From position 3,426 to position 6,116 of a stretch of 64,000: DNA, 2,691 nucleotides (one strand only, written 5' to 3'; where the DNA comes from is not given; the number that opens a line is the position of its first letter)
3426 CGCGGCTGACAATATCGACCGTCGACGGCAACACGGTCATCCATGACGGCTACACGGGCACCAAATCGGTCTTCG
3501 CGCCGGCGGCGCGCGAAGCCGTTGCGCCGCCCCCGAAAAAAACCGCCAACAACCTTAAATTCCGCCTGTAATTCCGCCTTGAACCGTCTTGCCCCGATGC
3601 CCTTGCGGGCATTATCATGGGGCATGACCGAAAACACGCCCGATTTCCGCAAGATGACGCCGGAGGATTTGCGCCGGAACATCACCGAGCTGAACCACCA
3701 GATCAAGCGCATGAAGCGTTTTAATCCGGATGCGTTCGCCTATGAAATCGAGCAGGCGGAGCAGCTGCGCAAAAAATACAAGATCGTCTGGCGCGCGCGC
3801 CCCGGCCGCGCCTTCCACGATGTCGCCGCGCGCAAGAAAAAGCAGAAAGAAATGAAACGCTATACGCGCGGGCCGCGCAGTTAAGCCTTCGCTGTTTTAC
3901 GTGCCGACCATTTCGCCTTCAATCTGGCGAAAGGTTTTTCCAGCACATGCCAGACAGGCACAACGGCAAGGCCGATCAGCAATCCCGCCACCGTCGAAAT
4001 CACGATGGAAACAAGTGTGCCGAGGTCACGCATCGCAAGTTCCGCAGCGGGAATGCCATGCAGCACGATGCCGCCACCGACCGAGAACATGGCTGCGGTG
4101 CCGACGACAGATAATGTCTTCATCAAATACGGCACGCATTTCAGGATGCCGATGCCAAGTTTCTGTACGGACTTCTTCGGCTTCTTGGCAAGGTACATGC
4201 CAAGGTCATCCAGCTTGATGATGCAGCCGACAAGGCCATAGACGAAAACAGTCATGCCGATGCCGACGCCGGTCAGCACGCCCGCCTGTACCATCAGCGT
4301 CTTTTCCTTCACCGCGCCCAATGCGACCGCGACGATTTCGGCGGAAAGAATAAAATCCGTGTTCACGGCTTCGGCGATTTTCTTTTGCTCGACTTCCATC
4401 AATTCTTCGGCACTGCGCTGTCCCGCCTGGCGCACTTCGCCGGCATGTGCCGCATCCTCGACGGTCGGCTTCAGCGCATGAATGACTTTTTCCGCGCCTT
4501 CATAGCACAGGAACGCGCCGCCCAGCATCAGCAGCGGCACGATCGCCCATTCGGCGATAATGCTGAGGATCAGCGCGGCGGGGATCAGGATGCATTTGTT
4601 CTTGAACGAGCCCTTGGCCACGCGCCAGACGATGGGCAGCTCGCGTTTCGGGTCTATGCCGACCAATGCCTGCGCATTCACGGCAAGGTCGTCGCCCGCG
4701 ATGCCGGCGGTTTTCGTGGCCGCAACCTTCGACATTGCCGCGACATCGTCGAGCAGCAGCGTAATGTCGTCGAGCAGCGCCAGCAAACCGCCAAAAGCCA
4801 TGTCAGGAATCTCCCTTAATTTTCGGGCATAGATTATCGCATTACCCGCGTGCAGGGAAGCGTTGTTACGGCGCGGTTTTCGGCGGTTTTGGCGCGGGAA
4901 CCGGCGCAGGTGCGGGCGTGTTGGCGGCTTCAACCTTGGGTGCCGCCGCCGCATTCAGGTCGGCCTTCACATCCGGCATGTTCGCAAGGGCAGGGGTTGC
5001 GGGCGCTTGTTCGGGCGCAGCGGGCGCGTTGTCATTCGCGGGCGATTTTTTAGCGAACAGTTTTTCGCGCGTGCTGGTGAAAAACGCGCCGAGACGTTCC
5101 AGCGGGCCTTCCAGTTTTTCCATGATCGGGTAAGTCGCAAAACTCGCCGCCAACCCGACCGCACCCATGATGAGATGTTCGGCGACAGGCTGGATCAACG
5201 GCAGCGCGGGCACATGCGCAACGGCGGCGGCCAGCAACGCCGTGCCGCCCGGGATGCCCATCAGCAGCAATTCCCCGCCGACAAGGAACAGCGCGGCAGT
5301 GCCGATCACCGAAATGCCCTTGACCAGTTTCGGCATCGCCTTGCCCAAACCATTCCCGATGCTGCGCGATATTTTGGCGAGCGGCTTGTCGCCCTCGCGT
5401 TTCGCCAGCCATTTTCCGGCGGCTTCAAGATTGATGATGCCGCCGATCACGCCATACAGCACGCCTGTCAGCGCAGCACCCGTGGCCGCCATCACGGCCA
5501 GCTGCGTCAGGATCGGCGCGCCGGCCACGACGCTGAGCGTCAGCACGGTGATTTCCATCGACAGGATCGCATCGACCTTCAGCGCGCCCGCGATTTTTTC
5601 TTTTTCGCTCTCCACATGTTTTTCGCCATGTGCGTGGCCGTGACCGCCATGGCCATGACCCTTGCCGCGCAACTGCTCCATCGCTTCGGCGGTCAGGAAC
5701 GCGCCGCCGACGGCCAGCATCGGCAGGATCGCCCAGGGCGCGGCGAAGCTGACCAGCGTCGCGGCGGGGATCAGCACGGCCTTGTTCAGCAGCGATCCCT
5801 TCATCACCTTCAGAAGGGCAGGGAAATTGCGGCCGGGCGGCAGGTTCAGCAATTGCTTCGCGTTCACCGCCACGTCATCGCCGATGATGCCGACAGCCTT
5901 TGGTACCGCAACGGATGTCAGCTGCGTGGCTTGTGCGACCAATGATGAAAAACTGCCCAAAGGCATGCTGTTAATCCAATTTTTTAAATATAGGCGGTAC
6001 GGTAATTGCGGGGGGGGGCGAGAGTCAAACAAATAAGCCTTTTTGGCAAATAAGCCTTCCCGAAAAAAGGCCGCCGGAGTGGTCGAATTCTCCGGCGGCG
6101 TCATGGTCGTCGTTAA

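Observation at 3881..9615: Array of four diverged DUF808/YedI-type membrane paralogues on one strand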

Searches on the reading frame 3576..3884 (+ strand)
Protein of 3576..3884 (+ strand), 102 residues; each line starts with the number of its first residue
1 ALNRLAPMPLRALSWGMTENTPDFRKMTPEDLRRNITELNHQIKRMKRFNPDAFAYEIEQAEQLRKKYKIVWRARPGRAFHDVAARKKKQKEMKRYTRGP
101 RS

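Call 27: search_protein_families(library=phrogs, proteins=[window:3576-3884:+], max_evalue=0.01)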
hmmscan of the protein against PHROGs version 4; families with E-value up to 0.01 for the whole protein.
window:3576-3884:+ (102 aa): 0 families

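Call 28: search_protein_families(library=pfam, proteins=[window:3576-3884:+], max_evalue=0.1)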
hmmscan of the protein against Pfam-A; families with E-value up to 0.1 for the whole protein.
window:3576-3884:+ (102 aa): 0 families

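Call 72: search_protein_families(library=padloc, proteins=[window:3576-3884:+], max_evalue=0.01)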
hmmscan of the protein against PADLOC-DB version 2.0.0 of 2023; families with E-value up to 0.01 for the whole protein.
window:3576-3884:+ (102 aa): 0 families

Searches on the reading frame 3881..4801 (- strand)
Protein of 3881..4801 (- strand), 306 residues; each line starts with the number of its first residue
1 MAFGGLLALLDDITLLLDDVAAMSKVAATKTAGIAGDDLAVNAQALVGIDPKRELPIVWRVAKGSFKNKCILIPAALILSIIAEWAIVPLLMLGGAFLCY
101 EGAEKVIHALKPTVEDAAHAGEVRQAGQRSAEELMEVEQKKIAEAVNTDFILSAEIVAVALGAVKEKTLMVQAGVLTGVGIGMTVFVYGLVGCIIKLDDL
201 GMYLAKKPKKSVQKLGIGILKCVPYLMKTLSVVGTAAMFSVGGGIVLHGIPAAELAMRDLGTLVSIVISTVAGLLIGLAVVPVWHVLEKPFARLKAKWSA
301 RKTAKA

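Call 3: search_protein_families(library=pfam, proteins=[window:3881-4801:-], max_evalue=0.01)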
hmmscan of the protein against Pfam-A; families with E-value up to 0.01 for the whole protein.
window:3881-4801:- (306 aa): 1 family
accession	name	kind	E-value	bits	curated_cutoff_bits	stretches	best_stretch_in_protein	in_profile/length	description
PF05661.17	DUF808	-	4.9e-98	328.4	28.4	1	5-256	2-255/302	Protein of unknown function (DUF808)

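Call 4: search_protein_families(library=ncbifam, proteins=[window:3881-4801:-], max_evalue=0.01)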
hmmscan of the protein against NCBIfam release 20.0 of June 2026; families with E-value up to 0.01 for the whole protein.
window:3881-4801:- (306 aa): 1 family
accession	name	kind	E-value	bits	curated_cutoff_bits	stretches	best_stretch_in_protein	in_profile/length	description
NF007476.0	PRK10062.1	equivalog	2.1e-92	309.7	475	1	1-294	1-298/303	hypothetical protein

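Call 65: list_cluster_members(proteins=[window:3884-4801:-, window:4869-5966:-, window:6124-7293:-, window:8500-9615:-, window:7510-8001:+, window:8015-8524:+])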
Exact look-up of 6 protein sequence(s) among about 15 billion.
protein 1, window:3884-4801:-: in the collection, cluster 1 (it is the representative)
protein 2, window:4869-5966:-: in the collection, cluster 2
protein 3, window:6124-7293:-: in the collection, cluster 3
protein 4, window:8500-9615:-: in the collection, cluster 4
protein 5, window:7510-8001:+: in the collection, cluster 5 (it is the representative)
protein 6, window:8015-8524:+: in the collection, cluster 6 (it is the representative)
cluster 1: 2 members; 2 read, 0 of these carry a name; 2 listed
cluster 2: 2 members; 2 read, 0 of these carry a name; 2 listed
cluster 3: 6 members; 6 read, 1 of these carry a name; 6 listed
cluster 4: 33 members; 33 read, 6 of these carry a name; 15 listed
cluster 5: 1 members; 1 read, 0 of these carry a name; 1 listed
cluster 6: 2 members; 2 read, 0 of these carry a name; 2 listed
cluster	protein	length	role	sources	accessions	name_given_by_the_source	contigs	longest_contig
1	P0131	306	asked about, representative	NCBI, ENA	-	-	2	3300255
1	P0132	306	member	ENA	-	-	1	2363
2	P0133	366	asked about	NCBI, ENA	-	-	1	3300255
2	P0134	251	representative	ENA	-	-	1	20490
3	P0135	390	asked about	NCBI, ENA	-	-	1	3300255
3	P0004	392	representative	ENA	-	-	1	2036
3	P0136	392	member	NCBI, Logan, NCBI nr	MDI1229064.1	MAG: DUF808 family protein [bacterium] | DUF808 family protein [bacterium]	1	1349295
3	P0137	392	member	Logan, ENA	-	-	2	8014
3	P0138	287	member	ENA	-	-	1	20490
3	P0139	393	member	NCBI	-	-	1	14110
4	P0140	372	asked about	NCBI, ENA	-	-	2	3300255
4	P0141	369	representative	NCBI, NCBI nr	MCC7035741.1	MAG: DUF808 family protein [Alphaproteobacteria bacterium] | DUF808 family protein [Alphaproteobacteria bacterium]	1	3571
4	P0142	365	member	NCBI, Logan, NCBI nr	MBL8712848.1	MAG: DUF808 family protein [Alphaproteobacteria bacterium] | DUF808 family protein [Alphaproteobacteria bacterium]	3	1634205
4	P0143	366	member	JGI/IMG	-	predicted DNA repair protein MutK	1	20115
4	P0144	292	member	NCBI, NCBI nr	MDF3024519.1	MAG: hypothetical protein K0R10_1880 [Alphaproteobacteria bacterium] | hypothetical protein [Alphaproteobacteria bacterium]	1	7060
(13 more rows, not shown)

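Call 72: search_protein_families(library=padloc, proteins=[window:3881-4801:-], max_evalue=0.01)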
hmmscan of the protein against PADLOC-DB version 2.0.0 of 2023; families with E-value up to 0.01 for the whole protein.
window:3881-4801:- (306 aa): 0 families

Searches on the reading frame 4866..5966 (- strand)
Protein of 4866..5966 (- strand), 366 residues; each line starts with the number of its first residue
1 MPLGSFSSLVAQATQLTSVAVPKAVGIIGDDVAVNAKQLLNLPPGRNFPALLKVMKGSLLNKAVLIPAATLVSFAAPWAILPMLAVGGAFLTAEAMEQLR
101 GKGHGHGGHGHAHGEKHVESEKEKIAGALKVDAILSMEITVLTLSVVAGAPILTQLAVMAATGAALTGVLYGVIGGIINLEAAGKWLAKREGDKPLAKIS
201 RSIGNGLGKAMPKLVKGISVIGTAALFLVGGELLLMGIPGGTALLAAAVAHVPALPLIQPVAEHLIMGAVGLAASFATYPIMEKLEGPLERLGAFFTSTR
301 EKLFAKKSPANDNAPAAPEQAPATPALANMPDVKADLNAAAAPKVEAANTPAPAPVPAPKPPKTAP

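Call 3: search_protein_families(library=pfam, proteins=[window:4866-5966:-], max_evalue=0.01)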
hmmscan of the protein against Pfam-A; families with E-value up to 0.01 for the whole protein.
window:4866-5966:- (366 aa): 1 family
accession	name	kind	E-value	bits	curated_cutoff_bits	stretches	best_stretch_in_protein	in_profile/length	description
PF05661.17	DUF808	-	6.1e-58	196.7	28.4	1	14-252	25-264/302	Protein of unknown function (DUF808)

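Call 4: search_protein_families(library=ncbifam, proteins=[window:4866-5966:-], max_evalue=0.01)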
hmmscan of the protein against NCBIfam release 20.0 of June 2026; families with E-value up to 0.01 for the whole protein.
window:4866-5966:- (366 aa): 1 family
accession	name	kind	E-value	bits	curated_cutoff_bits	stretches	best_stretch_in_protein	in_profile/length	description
NF007476.0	PRK10062.1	equivalog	4.2e-43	147.8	475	1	8-268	15-281/303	hypothetical protein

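Call 72: search_protein_families(library=padloc, proteins=[window:4866-5966:-], max_evalue=0.01)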
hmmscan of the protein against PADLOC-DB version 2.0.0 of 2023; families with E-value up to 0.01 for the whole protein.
window:4866-5966:- (366 aa): 0 families
